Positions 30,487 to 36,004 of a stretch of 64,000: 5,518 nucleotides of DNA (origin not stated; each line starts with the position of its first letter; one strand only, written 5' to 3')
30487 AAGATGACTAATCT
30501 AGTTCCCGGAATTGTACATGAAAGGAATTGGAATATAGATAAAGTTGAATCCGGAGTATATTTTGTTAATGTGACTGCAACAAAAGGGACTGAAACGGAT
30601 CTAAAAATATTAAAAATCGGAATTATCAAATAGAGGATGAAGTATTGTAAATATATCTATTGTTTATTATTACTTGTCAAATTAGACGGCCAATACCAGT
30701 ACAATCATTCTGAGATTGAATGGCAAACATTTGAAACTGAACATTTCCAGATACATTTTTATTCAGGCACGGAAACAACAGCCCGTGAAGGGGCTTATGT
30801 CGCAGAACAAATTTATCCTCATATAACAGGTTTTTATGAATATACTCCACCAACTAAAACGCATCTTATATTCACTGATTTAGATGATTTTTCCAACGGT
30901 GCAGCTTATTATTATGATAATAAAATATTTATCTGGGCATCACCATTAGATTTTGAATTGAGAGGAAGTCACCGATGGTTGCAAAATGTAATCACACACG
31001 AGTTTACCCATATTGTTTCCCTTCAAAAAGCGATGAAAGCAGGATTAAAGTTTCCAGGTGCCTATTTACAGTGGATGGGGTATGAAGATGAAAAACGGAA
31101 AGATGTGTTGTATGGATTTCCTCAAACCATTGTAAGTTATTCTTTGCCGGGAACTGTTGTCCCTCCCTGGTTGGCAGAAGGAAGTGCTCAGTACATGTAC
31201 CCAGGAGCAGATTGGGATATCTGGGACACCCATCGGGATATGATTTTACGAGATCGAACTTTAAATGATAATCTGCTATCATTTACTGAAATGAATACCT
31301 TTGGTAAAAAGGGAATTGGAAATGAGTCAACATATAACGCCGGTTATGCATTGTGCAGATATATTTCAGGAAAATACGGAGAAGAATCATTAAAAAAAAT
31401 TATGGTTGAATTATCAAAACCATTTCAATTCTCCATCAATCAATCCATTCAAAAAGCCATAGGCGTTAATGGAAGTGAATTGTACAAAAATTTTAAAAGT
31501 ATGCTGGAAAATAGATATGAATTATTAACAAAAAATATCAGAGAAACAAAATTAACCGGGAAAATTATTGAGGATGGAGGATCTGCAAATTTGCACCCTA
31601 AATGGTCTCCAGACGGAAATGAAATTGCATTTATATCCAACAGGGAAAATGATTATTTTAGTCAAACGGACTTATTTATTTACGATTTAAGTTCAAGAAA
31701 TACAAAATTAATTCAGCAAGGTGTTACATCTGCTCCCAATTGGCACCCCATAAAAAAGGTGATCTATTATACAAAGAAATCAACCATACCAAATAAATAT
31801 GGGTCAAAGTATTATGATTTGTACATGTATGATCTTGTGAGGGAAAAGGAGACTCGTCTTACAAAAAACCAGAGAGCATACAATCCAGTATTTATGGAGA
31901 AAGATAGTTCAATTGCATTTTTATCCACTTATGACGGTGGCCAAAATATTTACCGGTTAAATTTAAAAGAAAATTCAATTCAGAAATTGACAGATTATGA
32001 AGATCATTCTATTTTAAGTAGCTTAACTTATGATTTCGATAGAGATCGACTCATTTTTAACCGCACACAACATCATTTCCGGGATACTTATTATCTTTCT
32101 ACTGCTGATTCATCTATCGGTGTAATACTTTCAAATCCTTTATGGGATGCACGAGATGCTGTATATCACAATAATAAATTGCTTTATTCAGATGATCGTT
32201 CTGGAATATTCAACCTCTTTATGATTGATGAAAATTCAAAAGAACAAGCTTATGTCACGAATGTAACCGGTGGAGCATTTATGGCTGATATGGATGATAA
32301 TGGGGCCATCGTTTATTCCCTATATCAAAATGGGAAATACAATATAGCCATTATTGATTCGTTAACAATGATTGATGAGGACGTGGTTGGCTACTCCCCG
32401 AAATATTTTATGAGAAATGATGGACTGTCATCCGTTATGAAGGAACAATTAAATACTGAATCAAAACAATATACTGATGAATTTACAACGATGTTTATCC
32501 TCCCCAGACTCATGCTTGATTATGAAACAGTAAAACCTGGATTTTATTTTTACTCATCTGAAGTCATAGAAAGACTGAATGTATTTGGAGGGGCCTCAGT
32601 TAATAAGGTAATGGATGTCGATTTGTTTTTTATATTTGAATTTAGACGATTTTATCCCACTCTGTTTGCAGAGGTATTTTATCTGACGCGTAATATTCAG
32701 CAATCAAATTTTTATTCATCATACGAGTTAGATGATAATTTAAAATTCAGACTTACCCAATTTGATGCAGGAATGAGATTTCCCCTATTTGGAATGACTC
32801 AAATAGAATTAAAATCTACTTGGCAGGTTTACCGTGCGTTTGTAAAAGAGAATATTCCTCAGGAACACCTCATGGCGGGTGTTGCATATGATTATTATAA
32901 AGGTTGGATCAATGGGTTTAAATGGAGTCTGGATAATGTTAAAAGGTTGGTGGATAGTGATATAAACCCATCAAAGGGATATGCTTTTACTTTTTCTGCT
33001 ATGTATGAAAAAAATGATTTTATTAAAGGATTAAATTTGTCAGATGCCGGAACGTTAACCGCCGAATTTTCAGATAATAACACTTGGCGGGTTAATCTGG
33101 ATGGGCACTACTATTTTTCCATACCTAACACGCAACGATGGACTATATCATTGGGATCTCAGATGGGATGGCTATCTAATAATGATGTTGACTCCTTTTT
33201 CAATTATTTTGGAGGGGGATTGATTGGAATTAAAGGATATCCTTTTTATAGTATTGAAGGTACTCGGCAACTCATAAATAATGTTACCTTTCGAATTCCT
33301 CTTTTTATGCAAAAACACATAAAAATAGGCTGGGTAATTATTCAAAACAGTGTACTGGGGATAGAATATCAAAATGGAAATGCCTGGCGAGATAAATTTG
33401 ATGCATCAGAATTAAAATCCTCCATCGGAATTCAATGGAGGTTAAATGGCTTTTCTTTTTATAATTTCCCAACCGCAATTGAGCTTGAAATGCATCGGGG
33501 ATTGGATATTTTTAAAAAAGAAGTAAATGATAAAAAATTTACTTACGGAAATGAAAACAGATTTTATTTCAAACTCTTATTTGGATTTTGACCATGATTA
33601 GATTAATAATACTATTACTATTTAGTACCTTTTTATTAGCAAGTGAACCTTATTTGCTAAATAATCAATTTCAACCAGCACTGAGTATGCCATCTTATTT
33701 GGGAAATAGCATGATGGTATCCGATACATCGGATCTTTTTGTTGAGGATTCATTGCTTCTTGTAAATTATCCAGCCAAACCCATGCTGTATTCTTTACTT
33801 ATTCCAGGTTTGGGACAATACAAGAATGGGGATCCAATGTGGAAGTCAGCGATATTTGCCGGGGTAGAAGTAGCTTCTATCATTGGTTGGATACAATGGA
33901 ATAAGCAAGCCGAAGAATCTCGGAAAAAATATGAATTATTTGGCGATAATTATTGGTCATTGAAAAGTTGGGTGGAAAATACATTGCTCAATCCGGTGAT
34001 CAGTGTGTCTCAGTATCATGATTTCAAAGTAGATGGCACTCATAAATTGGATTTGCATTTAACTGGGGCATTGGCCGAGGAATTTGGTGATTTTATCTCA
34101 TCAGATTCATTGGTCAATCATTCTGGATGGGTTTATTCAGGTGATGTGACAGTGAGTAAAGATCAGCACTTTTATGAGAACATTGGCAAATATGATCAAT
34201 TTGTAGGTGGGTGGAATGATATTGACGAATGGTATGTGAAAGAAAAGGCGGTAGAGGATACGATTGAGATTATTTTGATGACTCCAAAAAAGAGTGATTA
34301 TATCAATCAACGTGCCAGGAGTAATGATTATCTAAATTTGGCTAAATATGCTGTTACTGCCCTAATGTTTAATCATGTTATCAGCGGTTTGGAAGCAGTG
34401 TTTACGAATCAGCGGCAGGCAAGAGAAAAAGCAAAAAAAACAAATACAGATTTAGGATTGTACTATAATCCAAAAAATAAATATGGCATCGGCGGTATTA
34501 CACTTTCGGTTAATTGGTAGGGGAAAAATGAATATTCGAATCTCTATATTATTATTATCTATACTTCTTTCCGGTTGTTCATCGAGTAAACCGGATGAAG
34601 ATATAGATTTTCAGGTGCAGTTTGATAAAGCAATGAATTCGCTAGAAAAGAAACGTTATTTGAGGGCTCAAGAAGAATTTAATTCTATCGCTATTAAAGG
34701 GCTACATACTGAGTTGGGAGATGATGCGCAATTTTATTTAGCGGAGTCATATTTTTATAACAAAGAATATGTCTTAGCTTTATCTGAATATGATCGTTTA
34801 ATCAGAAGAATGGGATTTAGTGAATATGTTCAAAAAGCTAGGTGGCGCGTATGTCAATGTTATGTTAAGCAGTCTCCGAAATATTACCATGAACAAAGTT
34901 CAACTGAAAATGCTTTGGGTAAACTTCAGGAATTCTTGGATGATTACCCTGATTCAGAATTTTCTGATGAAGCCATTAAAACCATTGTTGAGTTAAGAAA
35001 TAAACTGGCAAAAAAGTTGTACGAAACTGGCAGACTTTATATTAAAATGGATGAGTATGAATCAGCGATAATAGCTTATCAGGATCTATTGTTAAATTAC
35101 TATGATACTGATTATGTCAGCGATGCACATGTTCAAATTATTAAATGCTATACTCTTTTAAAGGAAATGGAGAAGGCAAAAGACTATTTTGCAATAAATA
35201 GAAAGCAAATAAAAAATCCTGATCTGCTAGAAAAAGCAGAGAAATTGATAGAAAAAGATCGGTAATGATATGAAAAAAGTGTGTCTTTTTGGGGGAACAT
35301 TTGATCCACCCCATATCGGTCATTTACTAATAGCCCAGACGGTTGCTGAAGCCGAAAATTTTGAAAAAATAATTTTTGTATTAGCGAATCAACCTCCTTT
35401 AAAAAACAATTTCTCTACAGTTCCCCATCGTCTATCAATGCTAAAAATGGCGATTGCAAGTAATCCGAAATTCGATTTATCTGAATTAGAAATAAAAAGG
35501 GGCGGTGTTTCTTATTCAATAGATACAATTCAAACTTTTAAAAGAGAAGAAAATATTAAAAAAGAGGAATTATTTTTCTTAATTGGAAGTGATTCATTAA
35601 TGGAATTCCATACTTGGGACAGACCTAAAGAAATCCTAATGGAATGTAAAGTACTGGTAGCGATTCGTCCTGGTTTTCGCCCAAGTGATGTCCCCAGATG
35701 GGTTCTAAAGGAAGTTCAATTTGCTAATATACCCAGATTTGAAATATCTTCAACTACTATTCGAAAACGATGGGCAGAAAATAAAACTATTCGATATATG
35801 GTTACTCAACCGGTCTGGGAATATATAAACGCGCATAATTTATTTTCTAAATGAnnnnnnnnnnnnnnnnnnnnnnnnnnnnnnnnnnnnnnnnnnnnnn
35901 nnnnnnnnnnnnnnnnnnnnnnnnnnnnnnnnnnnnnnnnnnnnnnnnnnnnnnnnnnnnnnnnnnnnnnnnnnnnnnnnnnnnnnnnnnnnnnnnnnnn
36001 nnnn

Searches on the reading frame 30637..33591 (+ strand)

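Call 45: search_protein_families(library=pfam, proteins=[window:30637-33591:+], max_evalue=0.001)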
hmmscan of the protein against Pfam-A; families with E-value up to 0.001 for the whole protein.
window:30637-33591:+ (984 aa): 3 families
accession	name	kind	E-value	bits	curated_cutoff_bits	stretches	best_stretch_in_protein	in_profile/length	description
PF00930.27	DPPIV_N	-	4.9e-05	22.7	22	0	324-411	1-81/354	Dipeptidyl peptidase IV (DPP IV) N-terminal region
PF13485.12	Peptidase_MA_2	-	0.00013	22.2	32.4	0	171-290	86-199/201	Peptidase MA superfamily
PF07676.18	PD40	-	0.00014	22.1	20.9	0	321-347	14-37/38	WD40-like Beta Propeller Repeat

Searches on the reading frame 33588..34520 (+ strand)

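Call 45: search_protein_families(library=pfam, proteins=[window:33588-34520:+], max_evalue=0.001)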
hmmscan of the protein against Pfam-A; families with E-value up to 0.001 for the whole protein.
window:33588-34520:+ (310 aa): 1 family
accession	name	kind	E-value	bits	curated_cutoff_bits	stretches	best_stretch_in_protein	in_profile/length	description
PF18935.5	DUF5683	-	1.6e-07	31.9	26.7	1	62-121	5-63/151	Family of unknown function (DUF5683)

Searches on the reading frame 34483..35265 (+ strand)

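Call 44: search_protein_families(library=pfam, proteins=[window:34483-35265:+], max_evalue=0.001)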
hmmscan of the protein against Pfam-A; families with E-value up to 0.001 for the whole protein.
window:34483-35265:+ (260 aa): 5 families
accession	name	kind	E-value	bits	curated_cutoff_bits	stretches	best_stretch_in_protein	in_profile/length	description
PF13525.12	YfiO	-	7.2e-22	78.6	25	1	46-233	8-198/203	Outer membrane lipoprotein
PF13174.12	TPR_6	-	2.4e-09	37.7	26.3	0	81-109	1-29/33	Tetratricopeptide repeat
PF13432.12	TPR_16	-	7.7e-05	23.5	32.7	0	53-108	7-59/65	Tetratricopeptide repeat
PF13512.12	TPR_18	-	0.00025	21.7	21.9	0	43-109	10-76/145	Tetratricopeptide repeat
PF00515.34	TPR_1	-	0.00034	20.7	27.8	0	214-236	2-24/34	Tetratricopeptide repeat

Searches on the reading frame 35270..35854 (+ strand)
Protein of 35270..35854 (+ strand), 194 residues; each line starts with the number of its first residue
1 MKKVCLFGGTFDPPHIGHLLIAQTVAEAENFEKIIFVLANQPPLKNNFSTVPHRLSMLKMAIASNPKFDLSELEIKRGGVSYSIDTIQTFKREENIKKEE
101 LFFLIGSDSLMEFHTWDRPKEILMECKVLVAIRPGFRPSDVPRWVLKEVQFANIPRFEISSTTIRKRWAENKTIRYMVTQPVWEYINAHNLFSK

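Call 44: search_protein_families(library=pfam, proteins=[window:35270-35854:+], max_evalue=0.001)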
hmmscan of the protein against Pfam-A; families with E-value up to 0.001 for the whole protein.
window:35270-35854:+ (194 aa): 1 family
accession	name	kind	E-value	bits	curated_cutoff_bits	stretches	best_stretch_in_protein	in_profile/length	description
PF01467.32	CTP_transf_like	-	3.3e-24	86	21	1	6-167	1-133/133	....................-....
